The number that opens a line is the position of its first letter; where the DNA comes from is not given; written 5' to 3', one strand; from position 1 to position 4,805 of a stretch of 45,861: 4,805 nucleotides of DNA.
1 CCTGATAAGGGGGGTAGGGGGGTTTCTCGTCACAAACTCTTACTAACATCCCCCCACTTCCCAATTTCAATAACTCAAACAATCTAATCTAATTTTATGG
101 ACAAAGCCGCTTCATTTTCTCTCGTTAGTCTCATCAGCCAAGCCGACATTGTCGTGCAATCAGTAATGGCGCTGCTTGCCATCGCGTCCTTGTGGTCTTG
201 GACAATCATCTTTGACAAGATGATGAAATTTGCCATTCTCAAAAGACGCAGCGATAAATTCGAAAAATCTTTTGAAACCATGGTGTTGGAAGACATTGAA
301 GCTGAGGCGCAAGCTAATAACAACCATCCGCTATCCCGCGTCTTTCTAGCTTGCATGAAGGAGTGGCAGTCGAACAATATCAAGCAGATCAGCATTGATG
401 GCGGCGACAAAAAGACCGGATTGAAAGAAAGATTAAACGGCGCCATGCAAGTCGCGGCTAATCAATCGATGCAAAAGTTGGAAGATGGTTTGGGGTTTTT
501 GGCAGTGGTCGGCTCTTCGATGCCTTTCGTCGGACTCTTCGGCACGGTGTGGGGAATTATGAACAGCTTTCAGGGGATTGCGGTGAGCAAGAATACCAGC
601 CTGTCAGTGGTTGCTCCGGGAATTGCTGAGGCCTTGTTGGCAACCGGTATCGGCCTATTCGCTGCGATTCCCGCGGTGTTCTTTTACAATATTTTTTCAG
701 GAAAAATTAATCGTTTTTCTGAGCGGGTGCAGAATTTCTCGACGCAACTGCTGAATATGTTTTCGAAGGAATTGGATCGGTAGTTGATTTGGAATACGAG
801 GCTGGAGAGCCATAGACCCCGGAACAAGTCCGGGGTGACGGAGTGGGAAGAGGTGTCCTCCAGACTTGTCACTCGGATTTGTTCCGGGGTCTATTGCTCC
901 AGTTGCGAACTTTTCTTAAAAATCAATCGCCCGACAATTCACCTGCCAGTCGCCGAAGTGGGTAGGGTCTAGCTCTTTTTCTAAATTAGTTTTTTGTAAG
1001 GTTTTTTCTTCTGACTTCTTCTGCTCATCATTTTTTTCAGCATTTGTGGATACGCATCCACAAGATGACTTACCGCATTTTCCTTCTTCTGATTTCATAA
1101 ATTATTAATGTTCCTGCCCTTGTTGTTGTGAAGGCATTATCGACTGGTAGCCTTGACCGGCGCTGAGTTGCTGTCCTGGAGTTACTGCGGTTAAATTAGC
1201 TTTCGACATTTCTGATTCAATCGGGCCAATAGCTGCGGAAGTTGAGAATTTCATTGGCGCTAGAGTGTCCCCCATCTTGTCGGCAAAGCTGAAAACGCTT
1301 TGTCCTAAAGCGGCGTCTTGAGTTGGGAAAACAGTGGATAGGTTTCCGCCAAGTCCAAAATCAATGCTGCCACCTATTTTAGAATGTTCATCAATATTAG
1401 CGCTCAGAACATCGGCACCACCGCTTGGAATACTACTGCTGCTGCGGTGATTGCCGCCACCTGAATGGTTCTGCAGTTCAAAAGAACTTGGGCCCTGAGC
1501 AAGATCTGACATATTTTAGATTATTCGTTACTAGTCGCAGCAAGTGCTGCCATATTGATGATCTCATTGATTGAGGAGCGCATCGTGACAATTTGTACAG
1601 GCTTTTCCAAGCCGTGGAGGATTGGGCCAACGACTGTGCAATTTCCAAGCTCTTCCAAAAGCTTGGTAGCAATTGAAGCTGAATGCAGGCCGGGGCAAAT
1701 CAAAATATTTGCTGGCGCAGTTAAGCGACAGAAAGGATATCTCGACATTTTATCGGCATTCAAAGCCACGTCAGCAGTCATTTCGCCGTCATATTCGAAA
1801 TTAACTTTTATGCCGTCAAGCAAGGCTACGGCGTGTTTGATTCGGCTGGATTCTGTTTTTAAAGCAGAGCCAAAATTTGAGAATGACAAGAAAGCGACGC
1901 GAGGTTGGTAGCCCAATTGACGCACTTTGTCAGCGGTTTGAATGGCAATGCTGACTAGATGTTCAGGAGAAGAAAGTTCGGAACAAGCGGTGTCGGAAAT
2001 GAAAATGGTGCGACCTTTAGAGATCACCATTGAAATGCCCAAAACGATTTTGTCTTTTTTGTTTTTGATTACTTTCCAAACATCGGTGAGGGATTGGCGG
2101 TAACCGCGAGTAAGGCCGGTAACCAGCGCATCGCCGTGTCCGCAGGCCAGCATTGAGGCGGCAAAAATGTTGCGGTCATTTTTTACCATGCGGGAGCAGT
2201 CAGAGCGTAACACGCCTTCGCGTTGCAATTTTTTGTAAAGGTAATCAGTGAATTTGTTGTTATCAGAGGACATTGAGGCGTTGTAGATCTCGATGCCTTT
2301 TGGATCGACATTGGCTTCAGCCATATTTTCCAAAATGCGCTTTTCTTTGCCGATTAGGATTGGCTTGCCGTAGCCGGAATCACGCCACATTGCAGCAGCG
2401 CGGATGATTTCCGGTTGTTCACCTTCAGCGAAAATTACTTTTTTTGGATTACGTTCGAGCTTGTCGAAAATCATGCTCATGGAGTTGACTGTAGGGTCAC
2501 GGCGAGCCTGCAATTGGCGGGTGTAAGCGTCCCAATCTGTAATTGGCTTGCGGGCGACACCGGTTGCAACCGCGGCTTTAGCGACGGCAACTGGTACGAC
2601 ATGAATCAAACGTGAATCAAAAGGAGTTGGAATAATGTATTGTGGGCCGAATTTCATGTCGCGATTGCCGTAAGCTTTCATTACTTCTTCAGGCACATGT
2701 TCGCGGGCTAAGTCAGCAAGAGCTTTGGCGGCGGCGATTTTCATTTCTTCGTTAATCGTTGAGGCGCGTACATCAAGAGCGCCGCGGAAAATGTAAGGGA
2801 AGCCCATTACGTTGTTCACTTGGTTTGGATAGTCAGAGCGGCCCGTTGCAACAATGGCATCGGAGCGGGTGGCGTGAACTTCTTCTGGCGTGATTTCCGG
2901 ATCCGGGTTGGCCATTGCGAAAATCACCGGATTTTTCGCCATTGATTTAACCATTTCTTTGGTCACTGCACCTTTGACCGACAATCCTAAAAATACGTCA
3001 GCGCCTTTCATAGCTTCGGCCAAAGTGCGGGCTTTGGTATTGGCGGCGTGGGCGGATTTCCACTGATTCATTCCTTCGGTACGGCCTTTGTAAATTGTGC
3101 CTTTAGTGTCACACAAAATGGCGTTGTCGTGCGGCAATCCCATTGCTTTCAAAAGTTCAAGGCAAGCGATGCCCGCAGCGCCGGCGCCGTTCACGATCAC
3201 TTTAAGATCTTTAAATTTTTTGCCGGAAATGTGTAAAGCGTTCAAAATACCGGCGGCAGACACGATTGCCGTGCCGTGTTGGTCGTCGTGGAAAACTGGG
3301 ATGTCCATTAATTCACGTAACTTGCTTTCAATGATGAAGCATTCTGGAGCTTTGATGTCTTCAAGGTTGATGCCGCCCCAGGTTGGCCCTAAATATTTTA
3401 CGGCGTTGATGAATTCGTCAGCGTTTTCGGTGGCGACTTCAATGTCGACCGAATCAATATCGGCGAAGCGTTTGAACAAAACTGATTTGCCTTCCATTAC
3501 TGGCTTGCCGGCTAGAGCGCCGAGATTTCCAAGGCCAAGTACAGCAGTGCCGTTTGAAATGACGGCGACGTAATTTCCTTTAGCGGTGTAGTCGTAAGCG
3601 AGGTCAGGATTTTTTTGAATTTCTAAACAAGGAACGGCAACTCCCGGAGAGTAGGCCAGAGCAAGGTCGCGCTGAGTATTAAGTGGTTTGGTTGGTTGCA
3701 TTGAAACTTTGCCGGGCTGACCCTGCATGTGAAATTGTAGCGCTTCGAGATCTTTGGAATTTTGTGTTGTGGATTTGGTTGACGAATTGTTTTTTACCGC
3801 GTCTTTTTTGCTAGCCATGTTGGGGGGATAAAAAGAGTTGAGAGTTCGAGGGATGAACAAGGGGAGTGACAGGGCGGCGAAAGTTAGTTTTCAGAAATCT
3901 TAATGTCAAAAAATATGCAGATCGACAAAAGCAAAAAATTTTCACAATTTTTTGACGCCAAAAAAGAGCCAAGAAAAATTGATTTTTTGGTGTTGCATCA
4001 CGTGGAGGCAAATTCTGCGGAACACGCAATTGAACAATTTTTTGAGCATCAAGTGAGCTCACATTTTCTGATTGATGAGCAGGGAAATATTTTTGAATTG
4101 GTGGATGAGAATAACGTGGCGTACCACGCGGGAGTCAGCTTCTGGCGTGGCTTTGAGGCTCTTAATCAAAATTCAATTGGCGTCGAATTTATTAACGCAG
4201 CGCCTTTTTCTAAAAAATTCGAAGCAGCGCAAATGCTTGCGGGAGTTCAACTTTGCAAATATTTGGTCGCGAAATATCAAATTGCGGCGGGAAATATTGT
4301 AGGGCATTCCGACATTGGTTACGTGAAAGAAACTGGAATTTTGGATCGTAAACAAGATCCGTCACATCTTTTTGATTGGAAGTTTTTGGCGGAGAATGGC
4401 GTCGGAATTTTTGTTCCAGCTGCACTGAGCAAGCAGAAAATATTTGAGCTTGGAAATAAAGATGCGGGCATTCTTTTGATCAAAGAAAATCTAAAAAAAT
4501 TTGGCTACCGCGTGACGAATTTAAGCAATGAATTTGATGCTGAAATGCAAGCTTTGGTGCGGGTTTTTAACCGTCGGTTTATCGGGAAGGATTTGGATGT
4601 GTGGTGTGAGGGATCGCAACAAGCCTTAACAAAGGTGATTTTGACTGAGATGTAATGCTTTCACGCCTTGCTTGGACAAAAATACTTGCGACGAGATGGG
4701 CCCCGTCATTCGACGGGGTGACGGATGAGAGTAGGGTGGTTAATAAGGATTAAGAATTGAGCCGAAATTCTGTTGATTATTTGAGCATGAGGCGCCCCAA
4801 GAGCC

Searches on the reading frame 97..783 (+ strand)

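Call 9: search_protein_families(library=pfam, proteins=[window:97-783:+], max_evalue=0.00001)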
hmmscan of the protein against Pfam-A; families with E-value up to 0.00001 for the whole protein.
window:97-783:+ (228 aa): 1 family
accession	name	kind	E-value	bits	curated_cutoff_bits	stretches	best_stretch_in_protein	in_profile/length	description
PF01618.21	MotA_ExbB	-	5.4e-35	120.4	22.9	1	77-212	4-126/127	MotA/TolQ/ExbB proton channel family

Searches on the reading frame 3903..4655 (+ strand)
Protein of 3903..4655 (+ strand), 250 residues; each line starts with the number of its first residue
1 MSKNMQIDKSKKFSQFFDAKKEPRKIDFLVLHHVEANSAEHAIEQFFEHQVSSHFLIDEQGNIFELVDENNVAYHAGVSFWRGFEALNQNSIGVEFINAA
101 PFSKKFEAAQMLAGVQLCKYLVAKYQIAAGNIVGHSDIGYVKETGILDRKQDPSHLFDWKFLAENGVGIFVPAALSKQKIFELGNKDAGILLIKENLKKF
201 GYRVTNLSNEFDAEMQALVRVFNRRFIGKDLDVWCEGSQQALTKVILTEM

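Call 3: search_protein_families(library=pfam, proteins=[window:3903-4655:+], max_evalue=1)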
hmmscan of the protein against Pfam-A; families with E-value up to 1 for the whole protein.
window:3903-4655:+ (250 aa): 4 families
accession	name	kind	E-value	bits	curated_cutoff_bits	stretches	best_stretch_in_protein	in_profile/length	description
PF01510.30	Amidase_2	-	2.1e-28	99.7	26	1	23-154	2-130/131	N-acetylmuramoyl-L-alanine amidase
PF00668.25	Condensation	-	0.0012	18.1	30.6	1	8-59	65-115/456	Condensation domain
PF01471.23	PG_binding_1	-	0.08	13.6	23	1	189-226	4-41/57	Putative peptidoglycan binding domain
PF19902.4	DUF6375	-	0.13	13.3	27.5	1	173-224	63-112/132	Family of unknown function (DUF6375)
